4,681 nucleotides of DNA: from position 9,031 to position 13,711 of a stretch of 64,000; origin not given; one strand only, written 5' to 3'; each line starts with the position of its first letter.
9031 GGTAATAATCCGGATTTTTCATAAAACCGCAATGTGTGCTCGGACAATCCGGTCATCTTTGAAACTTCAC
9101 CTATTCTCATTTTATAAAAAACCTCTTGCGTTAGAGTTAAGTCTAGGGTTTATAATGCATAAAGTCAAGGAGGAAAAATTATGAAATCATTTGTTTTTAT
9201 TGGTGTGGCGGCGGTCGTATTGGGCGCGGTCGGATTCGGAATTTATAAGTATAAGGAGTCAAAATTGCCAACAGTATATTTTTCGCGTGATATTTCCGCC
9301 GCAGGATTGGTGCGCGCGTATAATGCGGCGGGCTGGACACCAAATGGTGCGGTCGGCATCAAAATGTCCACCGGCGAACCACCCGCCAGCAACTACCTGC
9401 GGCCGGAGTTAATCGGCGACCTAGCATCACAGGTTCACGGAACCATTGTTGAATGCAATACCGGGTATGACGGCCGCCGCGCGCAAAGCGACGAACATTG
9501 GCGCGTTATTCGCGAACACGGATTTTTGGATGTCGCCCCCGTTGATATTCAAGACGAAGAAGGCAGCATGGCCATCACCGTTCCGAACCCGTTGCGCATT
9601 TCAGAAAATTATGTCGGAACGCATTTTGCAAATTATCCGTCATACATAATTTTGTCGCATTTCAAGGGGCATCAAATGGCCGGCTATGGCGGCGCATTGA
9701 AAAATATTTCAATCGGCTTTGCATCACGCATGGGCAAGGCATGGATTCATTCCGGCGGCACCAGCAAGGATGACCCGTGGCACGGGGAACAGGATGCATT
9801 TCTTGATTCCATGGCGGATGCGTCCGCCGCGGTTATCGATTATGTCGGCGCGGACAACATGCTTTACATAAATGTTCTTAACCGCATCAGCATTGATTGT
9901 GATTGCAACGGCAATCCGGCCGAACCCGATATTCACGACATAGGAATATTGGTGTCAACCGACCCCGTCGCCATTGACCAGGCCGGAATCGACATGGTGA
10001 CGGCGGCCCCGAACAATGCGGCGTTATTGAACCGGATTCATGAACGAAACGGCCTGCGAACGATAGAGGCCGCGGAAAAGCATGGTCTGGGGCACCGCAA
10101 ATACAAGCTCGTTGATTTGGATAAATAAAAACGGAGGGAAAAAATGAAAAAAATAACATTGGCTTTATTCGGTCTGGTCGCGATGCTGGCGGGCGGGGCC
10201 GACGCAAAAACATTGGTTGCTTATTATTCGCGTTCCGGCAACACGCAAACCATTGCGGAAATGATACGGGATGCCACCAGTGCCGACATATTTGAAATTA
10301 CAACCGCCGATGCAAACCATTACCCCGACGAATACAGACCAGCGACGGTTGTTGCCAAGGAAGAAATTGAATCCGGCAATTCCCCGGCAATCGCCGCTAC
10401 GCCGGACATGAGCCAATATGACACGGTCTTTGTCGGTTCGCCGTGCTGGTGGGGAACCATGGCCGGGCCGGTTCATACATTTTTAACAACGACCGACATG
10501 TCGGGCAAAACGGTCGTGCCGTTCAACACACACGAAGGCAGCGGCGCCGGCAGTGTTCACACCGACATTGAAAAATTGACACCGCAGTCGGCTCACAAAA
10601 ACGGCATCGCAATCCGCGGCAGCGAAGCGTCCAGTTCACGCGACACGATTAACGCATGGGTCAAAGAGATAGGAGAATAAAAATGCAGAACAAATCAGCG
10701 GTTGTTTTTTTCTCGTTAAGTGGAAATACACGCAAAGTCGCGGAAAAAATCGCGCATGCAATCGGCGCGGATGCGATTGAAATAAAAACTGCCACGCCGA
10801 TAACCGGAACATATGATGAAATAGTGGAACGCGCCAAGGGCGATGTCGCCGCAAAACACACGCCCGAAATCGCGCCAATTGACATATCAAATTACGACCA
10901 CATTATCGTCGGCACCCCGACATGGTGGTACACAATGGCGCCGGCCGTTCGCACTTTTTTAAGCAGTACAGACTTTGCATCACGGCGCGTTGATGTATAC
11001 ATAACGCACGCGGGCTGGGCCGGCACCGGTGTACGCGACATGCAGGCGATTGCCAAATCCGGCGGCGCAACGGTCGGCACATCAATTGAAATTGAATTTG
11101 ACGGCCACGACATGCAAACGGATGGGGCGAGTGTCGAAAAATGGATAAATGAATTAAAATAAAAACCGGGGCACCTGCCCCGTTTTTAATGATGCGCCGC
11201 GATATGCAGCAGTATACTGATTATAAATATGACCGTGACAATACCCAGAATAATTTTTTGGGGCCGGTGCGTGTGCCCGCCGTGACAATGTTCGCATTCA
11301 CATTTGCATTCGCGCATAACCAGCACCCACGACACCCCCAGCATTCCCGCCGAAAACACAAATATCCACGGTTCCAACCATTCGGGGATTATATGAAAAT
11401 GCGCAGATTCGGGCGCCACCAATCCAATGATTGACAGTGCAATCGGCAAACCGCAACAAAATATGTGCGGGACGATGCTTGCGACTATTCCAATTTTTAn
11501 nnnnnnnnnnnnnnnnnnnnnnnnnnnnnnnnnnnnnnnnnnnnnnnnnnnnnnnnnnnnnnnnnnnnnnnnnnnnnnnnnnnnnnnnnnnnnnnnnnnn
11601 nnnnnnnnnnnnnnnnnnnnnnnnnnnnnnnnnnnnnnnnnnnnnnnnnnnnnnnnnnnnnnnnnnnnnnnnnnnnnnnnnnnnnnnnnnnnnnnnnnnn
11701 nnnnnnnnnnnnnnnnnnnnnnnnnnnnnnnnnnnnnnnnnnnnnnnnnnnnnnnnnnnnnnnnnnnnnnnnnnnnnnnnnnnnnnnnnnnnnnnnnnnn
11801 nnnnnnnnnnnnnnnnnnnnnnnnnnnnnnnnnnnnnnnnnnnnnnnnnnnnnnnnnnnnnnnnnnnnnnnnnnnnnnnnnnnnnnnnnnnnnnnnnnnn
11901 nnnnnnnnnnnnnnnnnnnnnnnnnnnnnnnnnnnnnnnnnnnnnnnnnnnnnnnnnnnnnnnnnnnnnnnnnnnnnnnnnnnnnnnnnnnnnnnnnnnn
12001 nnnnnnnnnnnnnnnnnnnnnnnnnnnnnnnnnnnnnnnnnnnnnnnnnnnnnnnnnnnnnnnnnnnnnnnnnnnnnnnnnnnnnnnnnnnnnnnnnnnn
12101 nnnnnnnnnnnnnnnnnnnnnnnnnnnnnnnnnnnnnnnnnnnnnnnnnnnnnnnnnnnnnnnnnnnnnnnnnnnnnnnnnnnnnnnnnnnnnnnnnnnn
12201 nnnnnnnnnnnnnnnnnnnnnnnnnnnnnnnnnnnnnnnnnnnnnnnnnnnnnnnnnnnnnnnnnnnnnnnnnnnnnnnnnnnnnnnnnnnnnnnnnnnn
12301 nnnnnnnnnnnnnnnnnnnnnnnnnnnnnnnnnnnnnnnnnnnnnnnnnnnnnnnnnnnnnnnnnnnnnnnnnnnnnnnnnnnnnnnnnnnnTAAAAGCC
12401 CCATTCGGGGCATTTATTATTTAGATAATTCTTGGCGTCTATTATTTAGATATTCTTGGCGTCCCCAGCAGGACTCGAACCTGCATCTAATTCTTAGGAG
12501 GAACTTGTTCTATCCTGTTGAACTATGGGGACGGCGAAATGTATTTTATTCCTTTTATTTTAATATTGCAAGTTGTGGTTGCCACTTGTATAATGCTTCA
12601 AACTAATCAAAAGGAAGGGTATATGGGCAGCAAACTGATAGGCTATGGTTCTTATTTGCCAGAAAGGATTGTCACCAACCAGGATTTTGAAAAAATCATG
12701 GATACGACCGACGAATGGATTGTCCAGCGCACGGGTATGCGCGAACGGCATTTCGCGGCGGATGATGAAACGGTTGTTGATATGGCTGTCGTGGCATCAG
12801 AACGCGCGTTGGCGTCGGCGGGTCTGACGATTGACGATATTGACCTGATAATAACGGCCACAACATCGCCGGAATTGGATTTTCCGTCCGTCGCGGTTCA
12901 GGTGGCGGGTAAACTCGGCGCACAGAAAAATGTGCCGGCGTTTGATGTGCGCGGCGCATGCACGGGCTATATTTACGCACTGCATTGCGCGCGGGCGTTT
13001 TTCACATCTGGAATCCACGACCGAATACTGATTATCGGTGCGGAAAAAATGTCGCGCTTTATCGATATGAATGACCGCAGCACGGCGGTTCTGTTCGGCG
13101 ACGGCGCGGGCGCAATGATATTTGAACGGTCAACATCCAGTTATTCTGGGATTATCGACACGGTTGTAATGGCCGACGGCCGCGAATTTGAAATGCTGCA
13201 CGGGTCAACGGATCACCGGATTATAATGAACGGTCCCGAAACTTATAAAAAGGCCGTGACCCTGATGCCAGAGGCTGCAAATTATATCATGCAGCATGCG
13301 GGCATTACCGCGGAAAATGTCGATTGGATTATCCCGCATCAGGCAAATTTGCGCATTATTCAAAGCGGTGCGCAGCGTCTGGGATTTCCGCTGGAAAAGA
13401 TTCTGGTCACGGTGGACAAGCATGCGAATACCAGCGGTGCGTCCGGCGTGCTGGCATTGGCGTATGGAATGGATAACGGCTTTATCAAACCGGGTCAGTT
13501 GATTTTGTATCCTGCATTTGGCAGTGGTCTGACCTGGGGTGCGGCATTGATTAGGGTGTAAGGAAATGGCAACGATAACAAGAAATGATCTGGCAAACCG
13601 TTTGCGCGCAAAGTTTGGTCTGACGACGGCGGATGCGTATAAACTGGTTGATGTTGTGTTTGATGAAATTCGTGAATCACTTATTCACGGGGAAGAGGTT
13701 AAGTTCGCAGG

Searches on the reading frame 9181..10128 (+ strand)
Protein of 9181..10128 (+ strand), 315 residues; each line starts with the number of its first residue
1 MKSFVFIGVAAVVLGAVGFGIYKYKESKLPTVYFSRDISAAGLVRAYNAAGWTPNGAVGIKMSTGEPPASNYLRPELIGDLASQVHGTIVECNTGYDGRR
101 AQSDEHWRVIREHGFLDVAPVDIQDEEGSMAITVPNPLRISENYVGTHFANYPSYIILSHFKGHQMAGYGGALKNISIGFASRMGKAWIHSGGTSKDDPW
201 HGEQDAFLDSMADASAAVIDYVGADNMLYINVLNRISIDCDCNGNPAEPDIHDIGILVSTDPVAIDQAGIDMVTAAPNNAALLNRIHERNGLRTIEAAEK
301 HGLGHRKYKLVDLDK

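Call 12: search_protein_families(library=pfam, proteins=[window:9181-10128:+], max_evalue=0.001)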
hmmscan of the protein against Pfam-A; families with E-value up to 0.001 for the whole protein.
window:9181-10128:+ (315 aa): 1 family
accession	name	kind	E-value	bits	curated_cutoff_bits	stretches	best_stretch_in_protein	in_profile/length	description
PF04015.17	DUF362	-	4.1e-42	145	24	1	58-271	1-200/200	Domain of unknown function (DUF362)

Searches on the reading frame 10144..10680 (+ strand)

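Call 12: search_protein_families(library=pfam, proteins=[window:10144-10680:+], max_evalue=0.001)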
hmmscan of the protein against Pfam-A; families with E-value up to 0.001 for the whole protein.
window:10144-10680:+ (178 aa): 5 families
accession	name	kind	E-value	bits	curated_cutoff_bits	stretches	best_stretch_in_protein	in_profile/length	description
PF12682.12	Flavodoxin_4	-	4.4e-27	94.9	24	1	22-175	1-154/155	Flavodoxin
PF12724.12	Flavodoxin_5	-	1.5e-07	32.3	27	0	24-56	1-35/145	Flavodoxin domain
PF03358.20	FMN_red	-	5.3e-06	26.5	24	1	26-139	8-125/152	NADPH-dependent FMN reductase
PF12641.12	Flavodoxin_3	-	0.00043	20.6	27.5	0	24-57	1-36/160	Flavodoxin domain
PF00258.30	Flavodoxin_1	-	0.00064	20.3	25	1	25-66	1-40/143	Flavodoxin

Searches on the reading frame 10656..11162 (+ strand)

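Call 12: search_protein_families(library=pfam, proteins=[window:10656-11162:+], max_evalue=0.001)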
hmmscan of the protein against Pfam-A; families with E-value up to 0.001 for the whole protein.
window:10656-11162:+ (168 aa): 5 families
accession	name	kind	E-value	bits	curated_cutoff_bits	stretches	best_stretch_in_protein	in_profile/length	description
PF12682.12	Flavodoxin_4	-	1e-16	61.3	24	1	15-120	3-114/155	Flavodoxin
PF12724.12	Flavodoxin_5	-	7.3e-07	30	27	0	16-57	2-48/145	Flavodoxin domain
PF12641.12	Flavodoxin_3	-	0.00023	21.5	27.5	1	16-56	2-44/160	Flavodoxin domain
PF03358.20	FMN_red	-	0.0005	20.1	24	1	22-107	13-98/152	NADPH-dependent FMN reductase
PF00258.30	Flavodoxin_1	-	0.00074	20.1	25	0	16-46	1-31/143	Flavodoxin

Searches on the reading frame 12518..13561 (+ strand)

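Call 12: search_protein_families(library=pfam, proteins=[window:12518-13561:+], max_evalue=0.001)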
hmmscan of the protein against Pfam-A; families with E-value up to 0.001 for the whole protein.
window:12518-13561:+ (347 aa): 4 families
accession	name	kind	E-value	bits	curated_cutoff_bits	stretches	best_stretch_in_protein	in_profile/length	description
PF08541.16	ACP_syn_III_C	-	5.5e-31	107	26.6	1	258-346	1-89/90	3-Oxoacyl-[acyl-carrier-protein (ACP)] synthase III C terminal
PF08545.16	ACP_syn_III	-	1.1e-26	93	24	1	142-221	1-80/80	3-Oxoacyl-[acyl-carrier-protein (ACP)] synthase III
PF00108.29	Thiolase_N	-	4.9e-09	36.4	26.4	1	71-184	8-121/260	Thiolase, N-terminal domain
PF00195.25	Chal_sti_synt_N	-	2.2e-05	24.5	27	1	83-202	96-221/225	Chalcone and stilbene synthases, N-terminal domain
